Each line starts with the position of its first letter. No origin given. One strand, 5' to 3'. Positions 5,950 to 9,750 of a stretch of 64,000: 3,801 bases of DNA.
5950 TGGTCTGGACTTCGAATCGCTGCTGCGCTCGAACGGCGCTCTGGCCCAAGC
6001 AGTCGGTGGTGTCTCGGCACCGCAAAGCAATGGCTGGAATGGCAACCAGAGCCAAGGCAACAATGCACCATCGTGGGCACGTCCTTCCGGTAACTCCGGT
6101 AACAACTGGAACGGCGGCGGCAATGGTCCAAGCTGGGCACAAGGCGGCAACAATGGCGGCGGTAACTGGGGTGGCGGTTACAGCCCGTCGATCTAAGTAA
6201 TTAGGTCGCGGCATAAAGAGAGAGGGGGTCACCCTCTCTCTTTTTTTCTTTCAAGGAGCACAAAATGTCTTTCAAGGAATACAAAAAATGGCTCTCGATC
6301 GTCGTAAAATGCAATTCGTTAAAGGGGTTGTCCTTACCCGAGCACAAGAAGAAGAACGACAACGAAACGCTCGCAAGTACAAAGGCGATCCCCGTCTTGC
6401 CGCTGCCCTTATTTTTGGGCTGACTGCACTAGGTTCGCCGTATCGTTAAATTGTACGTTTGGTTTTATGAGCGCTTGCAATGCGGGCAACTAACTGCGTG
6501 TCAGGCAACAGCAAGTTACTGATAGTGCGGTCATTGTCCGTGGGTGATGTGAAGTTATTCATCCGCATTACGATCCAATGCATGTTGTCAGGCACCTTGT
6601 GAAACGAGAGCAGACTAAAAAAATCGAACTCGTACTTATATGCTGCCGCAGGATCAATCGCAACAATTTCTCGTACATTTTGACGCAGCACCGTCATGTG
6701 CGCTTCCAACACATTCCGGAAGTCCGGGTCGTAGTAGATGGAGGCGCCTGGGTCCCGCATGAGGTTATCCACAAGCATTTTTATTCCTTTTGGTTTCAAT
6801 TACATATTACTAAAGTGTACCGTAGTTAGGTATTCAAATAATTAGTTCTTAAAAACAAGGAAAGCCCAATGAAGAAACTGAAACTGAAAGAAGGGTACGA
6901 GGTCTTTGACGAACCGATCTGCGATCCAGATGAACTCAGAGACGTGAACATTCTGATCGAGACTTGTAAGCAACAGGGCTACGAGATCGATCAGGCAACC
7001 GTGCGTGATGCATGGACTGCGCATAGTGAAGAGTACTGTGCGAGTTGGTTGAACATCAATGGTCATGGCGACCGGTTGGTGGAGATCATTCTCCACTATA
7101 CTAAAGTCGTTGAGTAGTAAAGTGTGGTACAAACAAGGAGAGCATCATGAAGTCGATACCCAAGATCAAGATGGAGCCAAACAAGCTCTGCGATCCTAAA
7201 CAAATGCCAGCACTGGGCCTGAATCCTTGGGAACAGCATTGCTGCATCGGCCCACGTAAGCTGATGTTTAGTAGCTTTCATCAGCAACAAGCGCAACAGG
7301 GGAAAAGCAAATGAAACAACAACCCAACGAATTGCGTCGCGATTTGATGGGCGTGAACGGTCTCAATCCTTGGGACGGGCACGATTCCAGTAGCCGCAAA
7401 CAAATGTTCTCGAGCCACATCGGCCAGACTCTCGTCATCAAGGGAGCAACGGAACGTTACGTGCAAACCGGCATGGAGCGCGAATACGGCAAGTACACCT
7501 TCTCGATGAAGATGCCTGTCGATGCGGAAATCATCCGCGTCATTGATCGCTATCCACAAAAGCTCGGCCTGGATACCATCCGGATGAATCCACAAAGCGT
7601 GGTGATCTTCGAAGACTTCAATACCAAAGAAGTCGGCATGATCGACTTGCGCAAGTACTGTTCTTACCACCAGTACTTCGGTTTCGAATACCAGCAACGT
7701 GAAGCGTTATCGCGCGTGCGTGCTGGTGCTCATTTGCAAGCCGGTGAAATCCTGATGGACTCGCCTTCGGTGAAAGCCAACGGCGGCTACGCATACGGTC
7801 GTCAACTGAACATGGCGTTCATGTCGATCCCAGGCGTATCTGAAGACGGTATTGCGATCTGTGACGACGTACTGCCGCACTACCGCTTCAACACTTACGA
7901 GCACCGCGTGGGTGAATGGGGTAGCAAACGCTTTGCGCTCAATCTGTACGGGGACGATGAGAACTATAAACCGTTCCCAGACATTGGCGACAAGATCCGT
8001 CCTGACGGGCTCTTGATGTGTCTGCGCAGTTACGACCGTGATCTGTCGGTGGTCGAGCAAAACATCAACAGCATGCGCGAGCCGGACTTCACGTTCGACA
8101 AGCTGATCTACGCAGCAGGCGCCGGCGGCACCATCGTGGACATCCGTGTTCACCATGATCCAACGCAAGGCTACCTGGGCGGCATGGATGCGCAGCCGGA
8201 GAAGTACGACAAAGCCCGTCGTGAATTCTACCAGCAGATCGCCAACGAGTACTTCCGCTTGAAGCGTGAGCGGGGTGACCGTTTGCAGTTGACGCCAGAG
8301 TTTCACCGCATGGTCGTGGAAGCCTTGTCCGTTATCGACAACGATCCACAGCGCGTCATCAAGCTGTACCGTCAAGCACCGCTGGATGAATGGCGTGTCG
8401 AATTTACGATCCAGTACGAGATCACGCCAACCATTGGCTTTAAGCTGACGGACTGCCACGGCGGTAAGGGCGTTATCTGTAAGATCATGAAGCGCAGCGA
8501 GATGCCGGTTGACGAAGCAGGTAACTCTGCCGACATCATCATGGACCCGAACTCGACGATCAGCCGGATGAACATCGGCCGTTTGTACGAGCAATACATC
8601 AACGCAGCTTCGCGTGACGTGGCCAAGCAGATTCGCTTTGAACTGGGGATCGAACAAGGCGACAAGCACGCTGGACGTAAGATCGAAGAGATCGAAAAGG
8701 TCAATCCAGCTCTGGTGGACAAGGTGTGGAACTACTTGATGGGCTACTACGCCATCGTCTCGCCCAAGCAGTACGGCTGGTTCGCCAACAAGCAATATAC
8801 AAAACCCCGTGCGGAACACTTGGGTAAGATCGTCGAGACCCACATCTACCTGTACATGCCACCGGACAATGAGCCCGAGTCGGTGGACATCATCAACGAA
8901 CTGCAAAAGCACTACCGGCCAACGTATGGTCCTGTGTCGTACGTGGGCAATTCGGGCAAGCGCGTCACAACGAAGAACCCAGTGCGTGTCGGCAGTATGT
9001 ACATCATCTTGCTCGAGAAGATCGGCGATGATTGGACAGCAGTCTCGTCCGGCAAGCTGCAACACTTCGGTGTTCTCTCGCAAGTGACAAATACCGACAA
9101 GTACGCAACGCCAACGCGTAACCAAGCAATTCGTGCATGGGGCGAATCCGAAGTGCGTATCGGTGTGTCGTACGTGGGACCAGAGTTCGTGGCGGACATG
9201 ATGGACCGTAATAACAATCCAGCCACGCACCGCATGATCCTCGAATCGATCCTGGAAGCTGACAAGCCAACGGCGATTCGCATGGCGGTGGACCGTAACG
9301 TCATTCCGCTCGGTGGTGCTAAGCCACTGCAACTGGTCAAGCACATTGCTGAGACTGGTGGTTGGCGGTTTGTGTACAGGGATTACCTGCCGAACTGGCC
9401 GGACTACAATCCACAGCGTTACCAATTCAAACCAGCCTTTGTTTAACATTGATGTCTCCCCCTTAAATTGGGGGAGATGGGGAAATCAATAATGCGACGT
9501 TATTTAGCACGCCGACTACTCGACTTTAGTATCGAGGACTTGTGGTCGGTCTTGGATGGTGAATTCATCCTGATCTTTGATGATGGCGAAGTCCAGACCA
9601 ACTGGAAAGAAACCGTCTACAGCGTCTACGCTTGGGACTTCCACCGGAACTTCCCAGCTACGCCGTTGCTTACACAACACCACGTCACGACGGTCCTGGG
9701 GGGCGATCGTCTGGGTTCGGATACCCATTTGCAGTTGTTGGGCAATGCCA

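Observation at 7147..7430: Microprotein that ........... the N-terminus of the RNAP beta subunit, translationally coupled to it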

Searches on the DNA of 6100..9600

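Call 76: search_rna_families(source=window, start=6100, end=9600, threshold=evalue, max_evalue=1)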
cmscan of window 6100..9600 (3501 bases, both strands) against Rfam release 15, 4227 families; matches with E-value up to 1: 1.
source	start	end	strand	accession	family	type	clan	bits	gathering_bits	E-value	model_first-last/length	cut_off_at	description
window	6209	6250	+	RF04288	mir-9201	Gene; miRNA;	CL00147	28.3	95.5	0.0066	1-81/81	no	mir-9201 microRNA precursor family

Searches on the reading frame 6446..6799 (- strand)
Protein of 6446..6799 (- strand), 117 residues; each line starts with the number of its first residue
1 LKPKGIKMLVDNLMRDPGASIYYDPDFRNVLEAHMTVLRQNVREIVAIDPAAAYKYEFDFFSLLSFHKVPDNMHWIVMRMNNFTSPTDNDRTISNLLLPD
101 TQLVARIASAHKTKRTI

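Call 6: search_protein_families(library=pfam, proteins=[window:6446-6799:-], max_evalue=0.01)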
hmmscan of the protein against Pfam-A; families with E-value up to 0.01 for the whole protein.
window:6446-6799:- (117 aa): 0 families

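Call 38: search_protein_families(library=phrogs, proteins=[window:6446-6796:-], max_evalue=0.01)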
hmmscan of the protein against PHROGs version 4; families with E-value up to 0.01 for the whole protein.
window:6446-6796:- (116 aa): 1 family
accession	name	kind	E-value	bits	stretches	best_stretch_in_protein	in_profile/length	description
phrog_3455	-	unknown function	9.2e-30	103.9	1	7-114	3-110/111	-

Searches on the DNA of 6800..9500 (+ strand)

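Call 5: search_dna_similar(query=window:6800-9500:+, collection=phages, mode=near, max_rows=30)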
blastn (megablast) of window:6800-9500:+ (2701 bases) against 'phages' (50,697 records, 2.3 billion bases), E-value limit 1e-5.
No match.

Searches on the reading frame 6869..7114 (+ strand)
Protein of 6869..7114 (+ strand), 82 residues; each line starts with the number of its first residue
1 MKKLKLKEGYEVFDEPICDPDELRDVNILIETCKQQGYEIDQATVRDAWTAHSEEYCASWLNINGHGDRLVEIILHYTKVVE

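Call 6: search_protein_families(library=pfam, proteins=[window:6869-7114:+], max_evalue=0.01)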
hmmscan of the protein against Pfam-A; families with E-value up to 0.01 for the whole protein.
window:6869-7114:+ (82 aa): 0 families

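Call 38: search_protein_families(library=phrogs, proteins=[window:6869-7114:+], max_evalue=0.01)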
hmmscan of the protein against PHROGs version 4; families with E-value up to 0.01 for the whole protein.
window:6869-7114:+ (82 aa): 0 families

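Call 39: find_homologous_proteins(query=window:6869-7114:+, max_evalue=1)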
Query window:6869-7114:+ (82 aa): 1 proteins with E <= 1 among 2 candidates.
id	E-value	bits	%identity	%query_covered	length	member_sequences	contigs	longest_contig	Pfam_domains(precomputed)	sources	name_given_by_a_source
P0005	4.5e-50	185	100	100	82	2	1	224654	-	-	-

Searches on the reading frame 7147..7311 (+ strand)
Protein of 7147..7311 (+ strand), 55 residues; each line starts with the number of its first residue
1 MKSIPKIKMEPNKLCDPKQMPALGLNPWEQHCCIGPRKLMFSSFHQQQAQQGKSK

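Call 6: search_protein_families(library=pfam, proteins=[window:7147-7311:+], max_evalue=0.01)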
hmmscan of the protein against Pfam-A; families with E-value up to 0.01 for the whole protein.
window:7147-7311:+ (55 aa): 0 families

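Call 8: search_dna_similar(query=window:7147-7311:+, collection=phages, mode=protein, max_rows=40, max_evalue=10)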
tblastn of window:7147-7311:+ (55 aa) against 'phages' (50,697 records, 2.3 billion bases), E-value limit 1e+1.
No match.

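Call 26: find_homologous_proteins(query=window:7147-7311:+, max_evalue=1)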
Query window:7147-7311:+ (55 aa): 1 proteins with E <= 1 among 1 candidates.
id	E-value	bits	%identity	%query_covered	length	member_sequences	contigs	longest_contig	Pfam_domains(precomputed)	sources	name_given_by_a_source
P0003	4.1e-30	119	98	100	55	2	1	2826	-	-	-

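Call 28: find_encoding_contigs(protein=P0003, flank=5000)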
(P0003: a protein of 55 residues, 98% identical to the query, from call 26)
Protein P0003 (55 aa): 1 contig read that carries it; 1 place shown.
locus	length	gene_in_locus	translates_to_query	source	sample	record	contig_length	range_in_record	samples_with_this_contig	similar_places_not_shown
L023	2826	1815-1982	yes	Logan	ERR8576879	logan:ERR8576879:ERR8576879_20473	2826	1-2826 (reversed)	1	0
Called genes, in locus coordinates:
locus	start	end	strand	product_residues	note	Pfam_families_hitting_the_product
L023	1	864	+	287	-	?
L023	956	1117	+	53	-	-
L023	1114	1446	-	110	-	-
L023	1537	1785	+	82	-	-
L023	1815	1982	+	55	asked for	-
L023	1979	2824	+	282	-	?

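Call 38: search_protein_families(library=phrogs, proteins=[window:7147-7311:+], max_evalue=0.01)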
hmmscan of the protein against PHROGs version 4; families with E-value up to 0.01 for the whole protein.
window:7147-7311:+ (55 aa): 0 families

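Call 46: search_protein_representatives(protein=window:7147-7311:+)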
Query: 55 residues. Proteins with E-value up to 0.001 (for the whole library): 2; up to 1e-10: 1; up to 1e-30: 0. The best 2 are listed.
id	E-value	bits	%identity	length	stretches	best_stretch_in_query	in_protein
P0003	1.3e-30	119.0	98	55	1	1-55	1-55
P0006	4.5e-05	39.2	44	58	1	8-51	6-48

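Call 48: find_encoding_contigs(protein=P0006, flank=6000)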
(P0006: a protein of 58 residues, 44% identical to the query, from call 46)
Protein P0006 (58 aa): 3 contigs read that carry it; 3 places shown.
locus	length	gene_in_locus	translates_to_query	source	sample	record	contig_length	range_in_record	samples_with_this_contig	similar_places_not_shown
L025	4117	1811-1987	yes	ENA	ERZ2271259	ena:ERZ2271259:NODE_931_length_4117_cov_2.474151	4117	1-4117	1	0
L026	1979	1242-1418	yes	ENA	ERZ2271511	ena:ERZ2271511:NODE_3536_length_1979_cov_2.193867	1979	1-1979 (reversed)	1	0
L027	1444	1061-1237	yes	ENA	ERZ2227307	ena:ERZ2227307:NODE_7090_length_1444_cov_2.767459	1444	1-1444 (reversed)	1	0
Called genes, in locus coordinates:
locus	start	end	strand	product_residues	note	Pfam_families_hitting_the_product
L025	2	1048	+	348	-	?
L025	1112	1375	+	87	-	-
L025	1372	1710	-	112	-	-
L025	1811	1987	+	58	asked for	-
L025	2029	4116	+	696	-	?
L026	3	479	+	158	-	?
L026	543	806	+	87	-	-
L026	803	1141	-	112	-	-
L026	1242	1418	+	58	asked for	-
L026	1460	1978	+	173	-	?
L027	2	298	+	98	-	?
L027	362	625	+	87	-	-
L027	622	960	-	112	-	-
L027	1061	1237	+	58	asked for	-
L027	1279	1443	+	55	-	?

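Call 54: find_homologous_proteins(query=A2, max_evalue=10)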
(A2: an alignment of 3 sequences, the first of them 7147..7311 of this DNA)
Query A2 (3 sequences) (55 aa, profile of the alignment): 2 proteins with E <= 10 among 2 candidates.
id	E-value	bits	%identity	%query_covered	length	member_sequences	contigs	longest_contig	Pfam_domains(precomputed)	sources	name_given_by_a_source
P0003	6.9e-34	133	98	100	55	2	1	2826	-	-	-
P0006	1.1e-26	110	50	62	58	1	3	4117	-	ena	-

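Call 55: find_related_loci(query=L025:2029-4116:+, collection=viral_contigs, flank=3000)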
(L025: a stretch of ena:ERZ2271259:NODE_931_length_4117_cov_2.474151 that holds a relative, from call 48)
Query L025:2029-4116:+ (696 aa) in viral_contigs; peptide patterns used: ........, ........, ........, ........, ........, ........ (x = any residue, [..] = any of these).
2 stretches matched a pattern; 1 encode a relative of the query (tblastn E <= 1e-3); 1 distinct loci.
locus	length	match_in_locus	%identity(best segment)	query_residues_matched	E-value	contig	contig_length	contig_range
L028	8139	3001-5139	59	3-696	0e+0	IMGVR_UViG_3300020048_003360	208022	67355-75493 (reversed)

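Call 75: find_related_loci(query=A2, collection=viral_contigs, flank=3000)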
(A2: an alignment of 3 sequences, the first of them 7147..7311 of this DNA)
Query A2 (55 aa) in viral_contigs; peptide patterns used: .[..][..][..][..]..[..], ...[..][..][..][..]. (x = any residue, [..] = any of these).
76 stretches matched a pattern, but none encodes a relative of the query by tblastn (E <= 1e-3).

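Call 82: search_protein_families(library=pfam, proteins=[window:7147-7311:+, P0006], max_evalue=10)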
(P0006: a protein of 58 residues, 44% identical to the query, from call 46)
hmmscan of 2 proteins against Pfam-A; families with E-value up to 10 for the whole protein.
window:7147-7311:+ (55 aa): 0 families

P0006 (58 aa): 0 families

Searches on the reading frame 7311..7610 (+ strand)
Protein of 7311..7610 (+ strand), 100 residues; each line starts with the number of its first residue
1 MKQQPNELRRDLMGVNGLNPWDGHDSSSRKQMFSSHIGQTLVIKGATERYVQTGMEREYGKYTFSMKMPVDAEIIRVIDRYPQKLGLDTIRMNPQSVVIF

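Call 82: search_protein_families(library=pfam, proteins=[window:7311-7610:+], max_evalue=10)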
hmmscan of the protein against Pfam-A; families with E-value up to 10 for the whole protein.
window:7311-7610:+ (100 aa): 1 family
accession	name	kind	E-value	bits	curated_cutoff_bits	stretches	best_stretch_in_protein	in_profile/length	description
PF25150.1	TPR_Trm732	-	0.16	11.9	27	1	29-78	204-252/265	Trm732, TPR repeats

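Call 84: search_solved_structures(query=A4, max_evalue=10, show_alignments=5)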
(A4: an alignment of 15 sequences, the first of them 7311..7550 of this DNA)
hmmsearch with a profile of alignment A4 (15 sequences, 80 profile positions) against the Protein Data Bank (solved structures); distinct sequences matched with E-value up to 10: 3.
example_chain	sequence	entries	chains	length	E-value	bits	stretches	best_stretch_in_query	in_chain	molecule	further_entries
7ogp_C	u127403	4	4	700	5.3e-31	109.3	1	5-79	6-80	DNA-directed RNA polymerase | PHIKZ071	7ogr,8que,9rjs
7s00_C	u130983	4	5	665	0.0013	21.5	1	12-63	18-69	DNA-directed RNA polymerase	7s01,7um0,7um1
6fwv_A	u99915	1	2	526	2.9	10.8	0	42-74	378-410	Collagen Adhesion protein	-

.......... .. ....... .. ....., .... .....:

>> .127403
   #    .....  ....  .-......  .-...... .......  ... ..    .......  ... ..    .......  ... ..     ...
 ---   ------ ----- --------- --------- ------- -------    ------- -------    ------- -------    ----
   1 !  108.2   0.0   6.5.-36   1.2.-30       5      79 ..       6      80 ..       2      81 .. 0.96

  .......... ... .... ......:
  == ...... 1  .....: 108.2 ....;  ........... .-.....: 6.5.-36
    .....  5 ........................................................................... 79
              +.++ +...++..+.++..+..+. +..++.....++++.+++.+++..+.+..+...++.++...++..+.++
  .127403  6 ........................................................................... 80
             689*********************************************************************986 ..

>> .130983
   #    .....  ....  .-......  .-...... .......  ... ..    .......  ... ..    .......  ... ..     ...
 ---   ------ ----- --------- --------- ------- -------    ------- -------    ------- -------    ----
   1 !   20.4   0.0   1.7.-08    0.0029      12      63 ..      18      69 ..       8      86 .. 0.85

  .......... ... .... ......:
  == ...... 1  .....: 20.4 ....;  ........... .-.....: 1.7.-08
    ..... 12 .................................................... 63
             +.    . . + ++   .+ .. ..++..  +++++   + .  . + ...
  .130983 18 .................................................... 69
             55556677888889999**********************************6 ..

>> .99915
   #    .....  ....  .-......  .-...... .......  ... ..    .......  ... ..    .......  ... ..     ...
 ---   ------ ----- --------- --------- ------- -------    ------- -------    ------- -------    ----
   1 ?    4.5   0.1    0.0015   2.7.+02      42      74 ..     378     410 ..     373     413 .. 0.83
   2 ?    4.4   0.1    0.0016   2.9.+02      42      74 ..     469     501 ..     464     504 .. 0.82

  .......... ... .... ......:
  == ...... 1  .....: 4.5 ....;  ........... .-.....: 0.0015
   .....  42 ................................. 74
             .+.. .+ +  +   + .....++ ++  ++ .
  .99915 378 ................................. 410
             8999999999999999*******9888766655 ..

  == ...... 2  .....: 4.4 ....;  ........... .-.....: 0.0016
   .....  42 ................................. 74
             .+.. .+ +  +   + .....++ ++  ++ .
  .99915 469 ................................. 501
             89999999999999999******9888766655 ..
